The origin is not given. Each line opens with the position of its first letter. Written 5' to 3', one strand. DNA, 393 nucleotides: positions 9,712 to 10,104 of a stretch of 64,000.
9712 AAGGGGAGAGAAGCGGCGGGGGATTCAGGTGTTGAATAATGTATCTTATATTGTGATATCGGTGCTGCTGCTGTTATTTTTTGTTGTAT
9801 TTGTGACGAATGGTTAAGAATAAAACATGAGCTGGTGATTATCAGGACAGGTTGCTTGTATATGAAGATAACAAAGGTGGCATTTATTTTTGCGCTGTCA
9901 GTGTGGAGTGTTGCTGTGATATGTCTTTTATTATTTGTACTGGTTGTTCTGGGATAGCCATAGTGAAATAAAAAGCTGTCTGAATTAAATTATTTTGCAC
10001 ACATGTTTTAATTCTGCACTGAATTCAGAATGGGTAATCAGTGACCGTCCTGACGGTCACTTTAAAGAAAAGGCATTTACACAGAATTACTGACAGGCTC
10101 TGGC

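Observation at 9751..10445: Tiny hydrophobic ORFs next to a MliC/PliC-like lysozyme inhibitor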

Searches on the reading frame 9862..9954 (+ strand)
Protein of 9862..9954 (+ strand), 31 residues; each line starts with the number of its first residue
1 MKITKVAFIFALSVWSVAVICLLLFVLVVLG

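Call 25: search_protein_families(library=ncbifam, proteins=[window:9862-9954:+], max_evalue=1)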
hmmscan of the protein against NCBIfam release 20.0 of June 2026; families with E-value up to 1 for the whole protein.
seq(31 aa): 0 families

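Call 38: list_cluster_members(proteins=[window:9862-9954:+, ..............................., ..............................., window:9740-9814:+, window:9835-9954:+, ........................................, P0001, P0002, P0003])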
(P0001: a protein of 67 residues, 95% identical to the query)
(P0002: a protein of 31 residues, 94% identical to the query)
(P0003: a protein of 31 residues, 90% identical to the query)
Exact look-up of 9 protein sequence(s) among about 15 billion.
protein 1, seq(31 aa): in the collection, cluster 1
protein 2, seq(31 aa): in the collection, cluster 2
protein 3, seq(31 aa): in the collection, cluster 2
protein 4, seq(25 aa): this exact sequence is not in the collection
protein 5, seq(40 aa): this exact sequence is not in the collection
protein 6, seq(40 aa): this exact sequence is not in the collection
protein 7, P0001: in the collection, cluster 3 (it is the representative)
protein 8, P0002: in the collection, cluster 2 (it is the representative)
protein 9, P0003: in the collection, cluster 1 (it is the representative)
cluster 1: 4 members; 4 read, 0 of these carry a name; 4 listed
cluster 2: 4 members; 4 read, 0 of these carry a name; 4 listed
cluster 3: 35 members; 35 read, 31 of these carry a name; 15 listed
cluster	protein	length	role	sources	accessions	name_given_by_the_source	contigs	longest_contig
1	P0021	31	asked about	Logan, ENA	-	-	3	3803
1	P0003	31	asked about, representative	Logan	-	-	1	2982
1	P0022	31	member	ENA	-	-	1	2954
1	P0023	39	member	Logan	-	-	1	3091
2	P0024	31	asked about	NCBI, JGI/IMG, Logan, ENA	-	-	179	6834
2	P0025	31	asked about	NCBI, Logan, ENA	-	-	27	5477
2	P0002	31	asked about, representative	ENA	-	-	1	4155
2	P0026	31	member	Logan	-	-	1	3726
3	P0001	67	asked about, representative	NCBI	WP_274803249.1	hypothetical protein, partial [Escherichia coli]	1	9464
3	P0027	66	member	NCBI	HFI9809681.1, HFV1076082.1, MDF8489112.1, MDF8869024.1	hypothetical protein, partial [Escherichia coli]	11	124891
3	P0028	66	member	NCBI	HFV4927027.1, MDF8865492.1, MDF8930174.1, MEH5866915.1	hypothetical protein PO631_24070, partial [Escherichia coli]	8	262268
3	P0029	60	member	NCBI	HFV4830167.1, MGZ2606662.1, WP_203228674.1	hypothetical protein PKU66_27700, partial [Escherichia coli]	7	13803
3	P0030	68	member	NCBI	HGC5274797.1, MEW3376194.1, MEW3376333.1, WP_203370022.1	hypothetical protein, partial [Escherichia coli]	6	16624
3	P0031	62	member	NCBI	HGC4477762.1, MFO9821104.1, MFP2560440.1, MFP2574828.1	hypothetical protein ACLEV9_25615, partial [Escherichia coli]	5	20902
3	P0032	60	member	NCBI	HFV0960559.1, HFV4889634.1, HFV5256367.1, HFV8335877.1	TPA: hypothetical protein ACH7YP_004475, partial [Escherichia coli]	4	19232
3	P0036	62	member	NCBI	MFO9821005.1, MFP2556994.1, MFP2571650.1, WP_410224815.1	hypothetical protein ACLEV9_07350, partial [Escherichia coli]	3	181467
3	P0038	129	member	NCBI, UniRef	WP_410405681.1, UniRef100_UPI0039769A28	hypothetical protein [Escherichia coli] | hypothetical protein n=2 Tax=Escherichia coli TaxID=562 RepID=UPI0039769A28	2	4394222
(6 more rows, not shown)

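Call 40: find_encoding_contigs(protein=P0038, flank=6000, max_places=4)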
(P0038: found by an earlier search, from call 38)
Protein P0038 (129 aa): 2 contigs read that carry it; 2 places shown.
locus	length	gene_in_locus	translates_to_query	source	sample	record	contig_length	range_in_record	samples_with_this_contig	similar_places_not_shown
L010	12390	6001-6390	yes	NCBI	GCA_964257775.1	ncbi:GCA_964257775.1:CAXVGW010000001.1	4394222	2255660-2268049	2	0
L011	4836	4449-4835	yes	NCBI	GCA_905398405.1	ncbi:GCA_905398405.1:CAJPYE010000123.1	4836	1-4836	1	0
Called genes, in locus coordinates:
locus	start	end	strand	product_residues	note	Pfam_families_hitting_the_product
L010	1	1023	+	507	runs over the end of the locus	PF00078:RVT_1, PF08388:GIIM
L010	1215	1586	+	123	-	PF00665:rve, PF13683:rve_3, PF13333:rve_2 (weak)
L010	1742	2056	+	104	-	-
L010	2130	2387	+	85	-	-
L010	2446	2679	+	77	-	-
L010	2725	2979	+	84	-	-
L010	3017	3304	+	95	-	-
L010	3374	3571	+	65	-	-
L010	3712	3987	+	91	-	-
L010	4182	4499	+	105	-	-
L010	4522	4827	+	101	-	-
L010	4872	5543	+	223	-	PF00089:Trypsin, PF13365:Trypsin_2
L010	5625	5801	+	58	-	-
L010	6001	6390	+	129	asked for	-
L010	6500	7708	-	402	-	PF00872:Transposase_mut, PF10551:MULE (weak)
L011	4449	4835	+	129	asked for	?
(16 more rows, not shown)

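Call 44: find_encoding_contigs(protein=P0027, flank=3000, max_places=5)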
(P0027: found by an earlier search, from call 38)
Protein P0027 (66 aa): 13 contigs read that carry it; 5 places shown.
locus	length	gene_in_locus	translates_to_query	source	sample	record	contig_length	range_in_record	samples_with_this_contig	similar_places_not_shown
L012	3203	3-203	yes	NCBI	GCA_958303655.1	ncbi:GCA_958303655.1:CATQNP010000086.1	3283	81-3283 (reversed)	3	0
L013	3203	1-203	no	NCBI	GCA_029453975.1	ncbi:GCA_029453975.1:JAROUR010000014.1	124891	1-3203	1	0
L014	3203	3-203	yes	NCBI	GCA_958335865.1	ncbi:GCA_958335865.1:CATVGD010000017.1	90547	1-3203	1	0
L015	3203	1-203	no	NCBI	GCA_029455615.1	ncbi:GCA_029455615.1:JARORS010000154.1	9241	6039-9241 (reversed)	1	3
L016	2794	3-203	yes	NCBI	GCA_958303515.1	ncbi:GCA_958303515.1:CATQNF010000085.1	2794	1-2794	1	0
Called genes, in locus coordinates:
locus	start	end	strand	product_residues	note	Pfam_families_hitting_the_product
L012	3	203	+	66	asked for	?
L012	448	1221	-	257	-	PF19413:YaiO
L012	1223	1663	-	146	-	PF00132:Hexapep (faint), PF25084:LbH_EIF2B, PF25087:GMPPB_C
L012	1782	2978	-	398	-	PF13506:Glyco_transf_21 (weak), PF00535:Glycos_transf_2, PF13641:Glyco_tranf_2_3, PF13632:Glyco_trans_2_3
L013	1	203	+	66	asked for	?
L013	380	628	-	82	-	PF06183:DinI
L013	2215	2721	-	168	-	PF05974:DUF892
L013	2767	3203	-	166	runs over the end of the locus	PF05974:DUF892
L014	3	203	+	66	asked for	?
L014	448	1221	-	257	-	PF19413:YaiO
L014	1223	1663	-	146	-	PF00132:Hexapep (faint), PF25084:LbH_EIF2B, PF25087:GMPPB_C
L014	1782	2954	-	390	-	PF00535:Glycos_transf_2, PF13641:Glyco_tranf_2_3, PF13632:Glyco_trans_2_3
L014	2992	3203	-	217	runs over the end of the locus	PF02585:PIG-L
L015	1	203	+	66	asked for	?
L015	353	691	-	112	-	PF09864:MliC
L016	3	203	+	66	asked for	?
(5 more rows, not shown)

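Call 45: find_encoding_contigs(protein=P0036, flank=3000, max_places=3)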
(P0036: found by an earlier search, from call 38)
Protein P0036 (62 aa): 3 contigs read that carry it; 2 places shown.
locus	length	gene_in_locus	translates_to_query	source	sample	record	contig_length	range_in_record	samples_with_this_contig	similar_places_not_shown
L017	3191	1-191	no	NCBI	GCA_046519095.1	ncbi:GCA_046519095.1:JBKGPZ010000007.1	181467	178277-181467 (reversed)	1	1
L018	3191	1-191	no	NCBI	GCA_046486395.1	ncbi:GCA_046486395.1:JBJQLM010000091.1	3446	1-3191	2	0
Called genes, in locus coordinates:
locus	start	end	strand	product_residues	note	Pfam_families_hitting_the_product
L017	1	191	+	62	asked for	?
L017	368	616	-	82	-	PF06183:DinI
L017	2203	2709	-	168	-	PF05974:DUF892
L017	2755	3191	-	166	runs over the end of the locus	PF05974:DUF892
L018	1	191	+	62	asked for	?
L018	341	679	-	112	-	PF09864:MliC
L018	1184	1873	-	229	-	PF03060:NMO (faint), PF04131:NanE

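Call 54: search_protein_families(library=phrogs, proteins=[window:9862-9954:+], max_evalue=1)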
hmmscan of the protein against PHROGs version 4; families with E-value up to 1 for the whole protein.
seq(31 aa): 0 families
